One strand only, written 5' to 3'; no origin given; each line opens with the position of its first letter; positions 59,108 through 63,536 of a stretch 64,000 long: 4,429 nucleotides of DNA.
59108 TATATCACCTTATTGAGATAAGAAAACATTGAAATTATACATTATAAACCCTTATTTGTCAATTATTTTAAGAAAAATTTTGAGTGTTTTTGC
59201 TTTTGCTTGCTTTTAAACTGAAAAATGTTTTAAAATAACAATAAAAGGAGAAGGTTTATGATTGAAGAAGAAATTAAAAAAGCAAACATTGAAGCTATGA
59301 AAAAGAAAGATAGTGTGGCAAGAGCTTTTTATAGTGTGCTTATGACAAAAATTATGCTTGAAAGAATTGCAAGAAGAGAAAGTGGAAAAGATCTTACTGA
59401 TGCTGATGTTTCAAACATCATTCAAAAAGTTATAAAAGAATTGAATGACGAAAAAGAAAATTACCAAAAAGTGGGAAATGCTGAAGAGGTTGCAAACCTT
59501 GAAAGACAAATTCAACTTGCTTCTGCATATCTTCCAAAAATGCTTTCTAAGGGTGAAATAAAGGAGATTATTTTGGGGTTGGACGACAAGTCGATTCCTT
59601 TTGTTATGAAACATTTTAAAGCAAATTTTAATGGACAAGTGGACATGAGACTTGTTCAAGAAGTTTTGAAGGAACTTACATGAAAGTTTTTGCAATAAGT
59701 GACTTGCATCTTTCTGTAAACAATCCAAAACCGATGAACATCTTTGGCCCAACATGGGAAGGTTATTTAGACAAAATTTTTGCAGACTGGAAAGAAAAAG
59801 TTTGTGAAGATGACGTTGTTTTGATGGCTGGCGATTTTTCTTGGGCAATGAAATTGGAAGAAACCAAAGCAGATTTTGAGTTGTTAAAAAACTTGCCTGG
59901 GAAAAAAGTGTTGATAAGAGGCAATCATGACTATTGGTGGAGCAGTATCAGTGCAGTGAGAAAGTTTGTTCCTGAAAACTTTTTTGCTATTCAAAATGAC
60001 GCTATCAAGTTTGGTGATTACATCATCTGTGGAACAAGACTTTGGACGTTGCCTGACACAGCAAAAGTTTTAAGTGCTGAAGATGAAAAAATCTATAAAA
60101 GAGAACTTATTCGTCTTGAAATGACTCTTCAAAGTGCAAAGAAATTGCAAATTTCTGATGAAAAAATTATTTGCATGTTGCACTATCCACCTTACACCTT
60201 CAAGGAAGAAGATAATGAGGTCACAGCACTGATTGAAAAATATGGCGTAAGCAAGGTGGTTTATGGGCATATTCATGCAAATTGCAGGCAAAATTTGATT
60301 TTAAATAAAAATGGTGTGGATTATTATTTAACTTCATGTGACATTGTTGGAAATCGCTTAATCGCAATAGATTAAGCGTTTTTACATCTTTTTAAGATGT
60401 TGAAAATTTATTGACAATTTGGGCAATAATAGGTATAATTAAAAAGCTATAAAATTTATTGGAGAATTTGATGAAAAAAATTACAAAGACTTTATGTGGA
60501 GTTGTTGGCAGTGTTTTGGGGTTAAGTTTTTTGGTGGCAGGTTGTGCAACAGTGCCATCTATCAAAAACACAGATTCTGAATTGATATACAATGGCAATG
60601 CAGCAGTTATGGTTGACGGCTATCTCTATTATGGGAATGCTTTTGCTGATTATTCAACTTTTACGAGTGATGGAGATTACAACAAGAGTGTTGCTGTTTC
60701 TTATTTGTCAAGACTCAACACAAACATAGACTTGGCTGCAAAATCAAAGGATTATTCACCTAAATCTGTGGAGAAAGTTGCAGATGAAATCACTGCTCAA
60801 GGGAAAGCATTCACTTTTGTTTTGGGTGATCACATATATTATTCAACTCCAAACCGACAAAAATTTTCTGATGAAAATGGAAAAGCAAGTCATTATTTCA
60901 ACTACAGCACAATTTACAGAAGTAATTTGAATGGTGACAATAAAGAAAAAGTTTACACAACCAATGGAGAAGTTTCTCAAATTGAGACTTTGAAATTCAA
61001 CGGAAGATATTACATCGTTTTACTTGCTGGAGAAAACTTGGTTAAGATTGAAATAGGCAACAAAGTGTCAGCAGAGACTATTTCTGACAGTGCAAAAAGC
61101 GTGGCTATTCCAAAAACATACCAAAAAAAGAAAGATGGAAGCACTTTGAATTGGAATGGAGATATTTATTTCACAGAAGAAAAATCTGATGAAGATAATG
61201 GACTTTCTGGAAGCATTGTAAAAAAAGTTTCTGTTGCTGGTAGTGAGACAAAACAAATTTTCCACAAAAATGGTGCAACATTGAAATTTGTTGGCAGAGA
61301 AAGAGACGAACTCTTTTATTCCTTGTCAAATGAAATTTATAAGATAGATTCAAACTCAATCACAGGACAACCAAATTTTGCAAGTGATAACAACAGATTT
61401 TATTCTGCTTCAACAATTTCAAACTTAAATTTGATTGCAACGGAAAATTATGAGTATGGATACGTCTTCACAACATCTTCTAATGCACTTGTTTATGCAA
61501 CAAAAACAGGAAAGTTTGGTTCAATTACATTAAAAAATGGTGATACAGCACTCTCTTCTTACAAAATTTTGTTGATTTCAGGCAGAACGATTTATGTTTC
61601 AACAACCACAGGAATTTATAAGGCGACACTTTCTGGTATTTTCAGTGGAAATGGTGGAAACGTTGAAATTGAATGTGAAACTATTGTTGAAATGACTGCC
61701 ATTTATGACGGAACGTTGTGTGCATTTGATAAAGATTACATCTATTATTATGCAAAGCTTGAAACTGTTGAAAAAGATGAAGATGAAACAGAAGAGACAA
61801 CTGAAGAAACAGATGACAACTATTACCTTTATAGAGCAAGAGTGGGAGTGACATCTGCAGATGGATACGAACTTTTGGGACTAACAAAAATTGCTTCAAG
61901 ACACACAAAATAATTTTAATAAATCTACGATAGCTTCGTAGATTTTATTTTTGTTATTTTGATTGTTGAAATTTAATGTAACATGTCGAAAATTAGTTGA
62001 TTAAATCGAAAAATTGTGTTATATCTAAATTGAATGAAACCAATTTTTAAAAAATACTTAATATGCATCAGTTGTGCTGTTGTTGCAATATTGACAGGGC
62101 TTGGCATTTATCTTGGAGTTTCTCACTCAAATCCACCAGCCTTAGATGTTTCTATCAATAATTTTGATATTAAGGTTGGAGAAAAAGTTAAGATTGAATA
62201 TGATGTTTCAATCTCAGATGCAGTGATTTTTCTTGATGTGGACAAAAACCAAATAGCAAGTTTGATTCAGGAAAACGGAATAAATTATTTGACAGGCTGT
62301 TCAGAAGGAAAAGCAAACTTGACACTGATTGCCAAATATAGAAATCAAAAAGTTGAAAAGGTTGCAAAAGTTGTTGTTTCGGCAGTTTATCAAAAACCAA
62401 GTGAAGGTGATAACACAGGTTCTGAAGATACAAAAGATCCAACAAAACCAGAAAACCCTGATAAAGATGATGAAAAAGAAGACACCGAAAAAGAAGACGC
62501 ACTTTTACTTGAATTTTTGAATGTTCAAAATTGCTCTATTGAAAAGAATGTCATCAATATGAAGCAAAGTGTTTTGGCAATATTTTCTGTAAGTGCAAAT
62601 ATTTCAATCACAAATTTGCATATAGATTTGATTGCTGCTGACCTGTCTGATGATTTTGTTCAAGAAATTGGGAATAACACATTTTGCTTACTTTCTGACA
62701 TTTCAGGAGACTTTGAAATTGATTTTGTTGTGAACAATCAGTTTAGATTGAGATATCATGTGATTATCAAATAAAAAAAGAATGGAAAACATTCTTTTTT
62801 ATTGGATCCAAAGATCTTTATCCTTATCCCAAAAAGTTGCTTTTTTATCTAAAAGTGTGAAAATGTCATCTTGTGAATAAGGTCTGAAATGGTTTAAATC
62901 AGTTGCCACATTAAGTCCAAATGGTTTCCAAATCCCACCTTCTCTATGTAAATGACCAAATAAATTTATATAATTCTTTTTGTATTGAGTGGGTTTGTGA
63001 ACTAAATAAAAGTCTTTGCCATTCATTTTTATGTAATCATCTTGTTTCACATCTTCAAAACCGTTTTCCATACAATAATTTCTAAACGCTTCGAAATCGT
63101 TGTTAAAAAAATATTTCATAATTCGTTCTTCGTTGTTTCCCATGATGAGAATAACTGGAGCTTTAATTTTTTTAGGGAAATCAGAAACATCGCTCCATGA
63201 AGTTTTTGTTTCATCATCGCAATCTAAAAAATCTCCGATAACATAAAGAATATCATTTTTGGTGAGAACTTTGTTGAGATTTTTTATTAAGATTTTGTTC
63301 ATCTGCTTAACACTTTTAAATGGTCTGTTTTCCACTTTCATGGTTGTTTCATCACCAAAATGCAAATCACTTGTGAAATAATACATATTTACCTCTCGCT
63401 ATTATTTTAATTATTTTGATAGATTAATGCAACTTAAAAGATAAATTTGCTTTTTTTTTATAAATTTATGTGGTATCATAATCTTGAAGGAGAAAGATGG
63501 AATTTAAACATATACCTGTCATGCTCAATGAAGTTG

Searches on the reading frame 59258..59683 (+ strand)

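Call 70: search_protein_families(library=pfam, proteins=[window:59258-59683:+], max_evalue=0.001)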
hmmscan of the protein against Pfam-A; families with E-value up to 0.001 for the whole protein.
window:59258-59683:+ (141 aa): 1 family
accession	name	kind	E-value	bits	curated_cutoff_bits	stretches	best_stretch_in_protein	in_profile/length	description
PF09424.15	YqeY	-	7.1e-16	59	27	1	4-139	2-141/143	Yqey-like protein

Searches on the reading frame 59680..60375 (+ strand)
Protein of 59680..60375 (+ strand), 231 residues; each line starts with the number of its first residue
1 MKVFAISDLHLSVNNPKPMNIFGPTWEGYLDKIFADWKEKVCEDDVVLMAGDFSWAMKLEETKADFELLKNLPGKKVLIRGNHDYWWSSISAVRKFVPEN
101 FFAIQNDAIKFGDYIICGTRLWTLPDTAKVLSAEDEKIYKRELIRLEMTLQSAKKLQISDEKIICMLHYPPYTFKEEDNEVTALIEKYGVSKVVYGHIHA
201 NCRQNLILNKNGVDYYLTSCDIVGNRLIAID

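Call 70: search_protein_families(library=pfam, proteins=[window:59680-60375:+], max_evalue=0.001)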
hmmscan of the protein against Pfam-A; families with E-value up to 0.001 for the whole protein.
window:59680-60375:+ (231 aa): 2 families
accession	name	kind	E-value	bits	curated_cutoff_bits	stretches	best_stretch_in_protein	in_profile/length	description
PF00149.33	Metallophos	-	7.7e-17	62.8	21.5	1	1-200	1-190/191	Calcineurin-like phosphoesterase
PF12850.12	Metallophos_2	-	8.8e-08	32.7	27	1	1-201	1-119/154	Calcineurin-like phosphoesterase superfamily domain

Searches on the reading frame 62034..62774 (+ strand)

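Call 10: search_protein_families(library=pfam, proteins=[window:62034-62774:+])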
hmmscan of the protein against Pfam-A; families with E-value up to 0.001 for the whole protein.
window:62034-62774:+ (246 aa): 1 family
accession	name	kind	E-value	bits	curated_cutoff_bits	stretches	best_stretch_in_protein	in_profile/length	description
PF07792.17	Afi1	-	0.00093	20.1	25.5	0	43-172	6-127/128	Docking domain of Afi1 for Arf3 in vesicle trafficking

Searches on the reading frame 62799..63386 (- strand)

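Call 70: search_protein_families(library=pfam, proteins=[window:62799-63386:-], max_evalue=0.001)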
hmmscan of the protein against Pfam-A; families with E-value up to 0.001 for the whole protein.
window:62799-63386:- (195 aa): 1 family
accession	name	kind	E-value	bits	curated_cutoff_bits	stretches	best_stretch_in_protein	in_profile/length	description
PF00149.33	Metallophos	-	2.6e-10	41.5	21.5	1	4-176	5-137/191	Calcineurin-like phosphoesterase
